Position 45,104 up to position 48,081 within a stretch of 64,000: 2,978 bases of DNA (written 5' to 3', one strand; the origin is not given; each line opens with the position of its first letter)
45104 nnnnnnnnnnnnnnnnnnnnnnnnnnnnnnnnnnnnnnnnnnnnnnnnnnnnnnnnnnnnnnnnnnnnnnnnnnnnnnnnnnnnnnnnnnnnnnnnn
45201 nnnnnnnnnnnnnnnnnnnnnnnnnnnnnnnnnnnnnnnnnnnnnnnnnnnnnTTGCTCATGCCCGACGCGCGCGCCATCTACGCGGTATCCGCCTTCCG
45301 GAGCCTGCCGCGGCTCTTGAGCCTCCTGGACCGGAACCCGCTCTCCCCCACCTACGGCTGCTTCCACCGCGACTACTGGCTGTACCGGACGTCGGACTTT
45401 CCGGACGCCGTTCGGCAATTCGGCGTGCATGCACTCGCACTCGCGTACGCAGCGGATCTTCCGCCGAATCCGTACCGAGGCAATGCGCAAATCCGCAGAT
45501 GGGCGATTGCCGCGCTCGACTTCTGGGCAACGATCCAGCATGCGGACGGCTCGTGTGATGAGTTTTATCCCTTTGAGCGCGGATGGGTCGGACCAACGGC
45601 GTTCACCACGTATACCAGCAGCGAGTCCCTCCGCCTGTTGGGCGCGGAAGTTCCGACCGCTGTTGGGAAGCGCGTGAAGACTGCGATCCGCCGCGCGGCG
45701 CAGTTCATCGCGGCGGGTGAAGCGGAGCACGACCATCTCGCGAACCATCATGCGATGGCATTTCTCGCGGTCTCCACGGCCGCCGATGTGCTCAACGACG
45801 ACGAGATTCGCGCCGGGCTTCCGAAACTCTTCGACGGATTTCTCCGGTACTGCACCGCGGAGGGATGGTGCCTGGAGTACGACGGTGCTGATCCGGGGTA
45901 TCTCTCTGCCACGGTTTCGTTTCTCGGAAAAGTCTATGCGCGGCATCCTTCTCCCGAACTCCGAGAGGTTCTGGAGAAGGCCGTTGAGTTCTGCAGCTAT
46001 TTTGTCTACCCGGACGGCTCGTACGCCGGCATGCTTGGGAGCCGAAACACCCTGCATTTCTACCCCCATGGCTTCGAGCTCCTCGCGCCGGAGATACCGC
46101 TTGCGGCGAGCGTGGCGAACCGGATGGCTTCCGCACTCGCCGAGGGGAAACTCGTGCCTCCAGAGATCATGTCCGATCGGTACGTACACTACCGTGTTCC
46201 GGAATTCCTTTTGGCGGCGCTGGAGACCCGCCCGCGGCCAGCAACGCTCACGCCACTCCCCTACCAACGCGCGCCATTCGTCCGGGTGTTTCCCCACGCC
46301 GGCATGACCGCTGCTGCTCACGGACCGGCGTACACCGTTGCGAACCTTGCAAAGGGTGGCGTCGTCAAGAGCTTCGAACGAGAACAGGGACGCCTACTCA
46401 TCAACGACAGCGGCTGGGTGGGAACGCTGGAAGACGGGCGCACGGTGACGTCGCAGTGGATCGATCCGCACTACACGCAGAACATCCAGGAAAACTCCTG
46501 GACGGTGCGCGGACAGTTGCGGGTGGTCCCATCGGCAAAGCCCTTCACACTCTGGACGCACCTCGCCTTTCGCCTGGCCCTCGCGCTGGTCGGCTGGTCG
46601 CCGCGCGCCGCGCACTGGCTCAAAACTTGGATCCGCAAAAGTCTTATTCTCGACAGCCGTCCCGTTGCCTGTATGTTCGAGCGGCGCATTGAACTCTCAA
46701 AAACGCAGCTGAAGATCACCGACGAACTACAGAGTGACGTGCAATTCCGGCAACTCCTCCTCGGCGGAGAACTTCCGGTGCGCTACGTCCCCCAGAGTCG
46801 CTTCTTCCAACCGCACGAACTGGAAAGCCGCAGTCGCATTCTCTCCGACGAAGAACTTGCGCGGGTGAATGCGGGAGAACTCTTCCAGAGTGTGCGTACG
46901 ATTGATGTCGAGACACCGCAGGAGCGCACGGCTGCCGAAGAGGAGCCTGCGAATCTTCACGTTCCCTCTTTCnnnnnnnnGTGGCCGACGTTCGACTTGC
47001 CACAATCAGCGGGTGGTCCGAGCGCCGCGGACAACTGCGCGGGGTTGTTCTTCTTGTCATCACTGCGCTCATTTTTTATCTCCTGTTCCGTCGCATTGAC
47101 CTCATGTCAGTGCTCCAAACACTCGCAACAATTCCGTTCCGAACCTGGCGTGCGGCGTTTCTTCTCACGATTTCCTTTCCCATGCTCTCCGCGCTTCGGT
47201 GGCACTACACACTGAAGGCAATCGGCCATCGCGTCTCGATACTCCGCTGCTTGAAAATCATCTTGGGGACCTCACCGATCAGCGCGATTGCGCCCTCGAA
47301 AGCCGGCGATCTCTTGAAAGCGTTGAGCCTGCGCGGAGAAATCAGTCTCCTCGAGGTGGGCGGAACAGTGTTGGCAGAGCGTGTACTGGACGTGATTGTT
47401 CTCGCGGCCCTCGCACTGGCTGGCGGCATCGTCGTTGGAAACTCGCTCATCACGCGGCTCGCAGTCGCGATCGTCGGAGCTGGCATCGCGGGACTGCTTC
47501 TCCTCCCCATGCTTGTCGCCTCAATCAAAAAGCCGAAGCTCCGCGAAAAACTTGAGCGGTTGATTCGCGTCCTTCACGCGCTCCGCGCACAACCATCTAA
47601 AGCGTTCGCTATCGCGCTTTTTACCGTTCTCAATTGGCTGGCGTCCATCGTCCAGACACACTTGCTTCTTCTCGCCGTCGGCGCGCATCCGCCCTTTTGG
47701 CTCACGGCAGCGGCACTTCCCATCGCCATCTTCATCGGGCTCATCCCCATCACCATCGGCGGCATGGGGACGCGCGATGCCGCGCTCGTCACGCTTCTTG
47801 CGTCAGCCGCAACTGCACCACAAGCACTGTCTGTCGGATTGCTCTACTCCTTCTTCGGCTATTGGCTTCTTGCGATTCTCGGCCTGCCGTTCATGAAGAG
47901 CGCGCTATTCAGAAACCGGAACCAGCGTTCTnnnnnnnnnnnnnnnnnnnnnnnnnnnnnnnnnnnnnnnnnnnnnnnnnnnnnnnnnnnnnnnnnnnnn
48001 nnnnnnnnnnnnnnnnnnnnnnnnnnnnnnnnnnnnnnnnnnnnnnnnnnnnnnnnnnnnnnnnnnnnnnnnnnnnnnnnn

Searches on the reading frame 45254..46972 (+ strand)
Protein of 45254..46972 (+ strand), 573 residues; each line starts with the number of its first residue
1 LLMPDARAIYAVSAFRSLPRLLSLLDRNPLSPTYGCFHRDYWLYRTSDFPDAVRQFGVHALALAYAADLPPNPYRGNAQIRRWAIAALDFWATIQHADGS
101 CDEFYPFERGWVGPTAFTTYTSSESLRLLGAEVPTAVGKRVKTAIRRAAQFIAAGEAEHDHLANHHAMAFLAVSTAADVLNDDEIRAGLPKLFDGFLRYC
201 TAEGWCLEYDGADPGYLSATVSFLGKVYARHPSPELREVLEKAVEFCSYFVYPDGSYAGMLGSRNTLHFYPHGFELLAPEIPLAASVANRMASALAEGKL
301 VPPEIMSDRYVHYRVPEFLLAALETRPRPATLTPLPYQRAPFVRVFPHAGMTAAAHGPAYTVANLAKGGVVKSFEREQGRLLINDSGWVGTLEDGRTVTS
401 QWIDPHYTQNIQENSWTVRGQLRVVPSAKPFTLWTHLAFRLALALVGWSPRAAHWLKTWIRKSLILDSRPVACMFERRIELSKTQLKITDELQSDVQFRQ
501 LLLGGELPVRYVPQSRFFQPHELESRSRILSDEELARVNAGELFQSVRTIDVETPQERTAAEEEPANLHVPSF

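Call 4: search_protein_families(library=pfam, proteins=[window:45254-46972:+], max_evalue=0.1)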
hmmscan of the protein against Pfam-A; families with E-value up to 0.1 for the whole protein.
window:45254-46972:+ (573 aa): 1 family
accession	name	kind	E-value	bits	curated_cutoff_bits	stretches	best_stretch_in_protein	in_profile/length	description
PF04369.19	Lactococcin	-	0.085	13.4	23.1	0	528-543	8-23/60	Lactococcin-like family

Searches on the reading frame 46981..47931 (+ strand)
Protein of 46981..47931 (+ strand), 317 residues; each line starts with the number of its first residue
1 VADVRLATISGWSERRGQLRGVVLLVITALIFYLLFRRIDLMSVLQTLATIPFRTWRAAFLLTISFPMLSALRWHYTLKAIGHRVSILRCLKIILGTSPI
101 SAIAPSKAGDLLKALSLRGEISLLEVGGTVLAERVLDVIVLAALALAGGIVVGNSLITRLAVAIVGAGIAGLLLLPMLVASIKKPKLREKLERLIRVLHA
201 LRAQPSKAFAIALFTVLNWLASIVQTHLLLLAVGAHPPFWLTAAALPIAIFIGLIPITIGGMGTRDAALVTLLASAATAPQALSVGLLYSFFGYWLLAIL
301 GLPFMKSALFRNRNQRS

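Call 4: search_protein_families(library=pfam, proteins=[window:46981-47931:+], max_evalue=0.1)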
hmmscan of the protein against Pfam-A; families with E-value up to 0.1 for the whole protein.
window:46981-47931:+ (317 aa): 1 family
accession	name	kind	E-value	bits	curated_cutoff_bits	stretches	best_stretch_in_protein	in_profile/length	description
PF03706.18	LPG_synthase_TM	-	2.1e-40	139.5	33.4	1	25-301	5-302/302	Lysylphosphatidylglycerol synthase TM region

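Call 50: find_related_loci(query=window:46981-47931:+, collection=metagenome_contigs, flank=5000)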
Query window:46981-47931:+ (317 aa) in metagenome_contigs; peptide patterns used: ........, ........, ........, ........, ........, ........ (x = any residue, [..] = any of these).
600 stretches matched a pattern (row limit reached: there are more); 7 encode a relative of the query (tblastn E <= 1e-3); 7 distinct loci.
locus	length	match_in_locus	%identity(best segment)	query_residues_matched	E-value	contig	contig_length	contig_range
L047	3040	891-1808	51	4-309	1e-86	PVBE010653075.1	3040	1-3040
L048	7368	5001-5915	49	5-309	4e-84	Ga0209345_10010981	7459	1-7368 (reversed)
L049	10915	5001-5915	48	5-309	9e-78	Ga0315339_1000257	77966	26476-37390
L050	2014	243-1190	45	1-316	1e-79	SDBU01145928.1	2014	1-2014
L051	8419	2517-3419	53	9-309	1e-74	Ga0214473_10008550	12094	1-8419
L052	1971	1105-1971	42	20-308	7e-75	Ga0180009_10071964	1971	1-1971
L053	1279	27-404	52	184-309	2e-36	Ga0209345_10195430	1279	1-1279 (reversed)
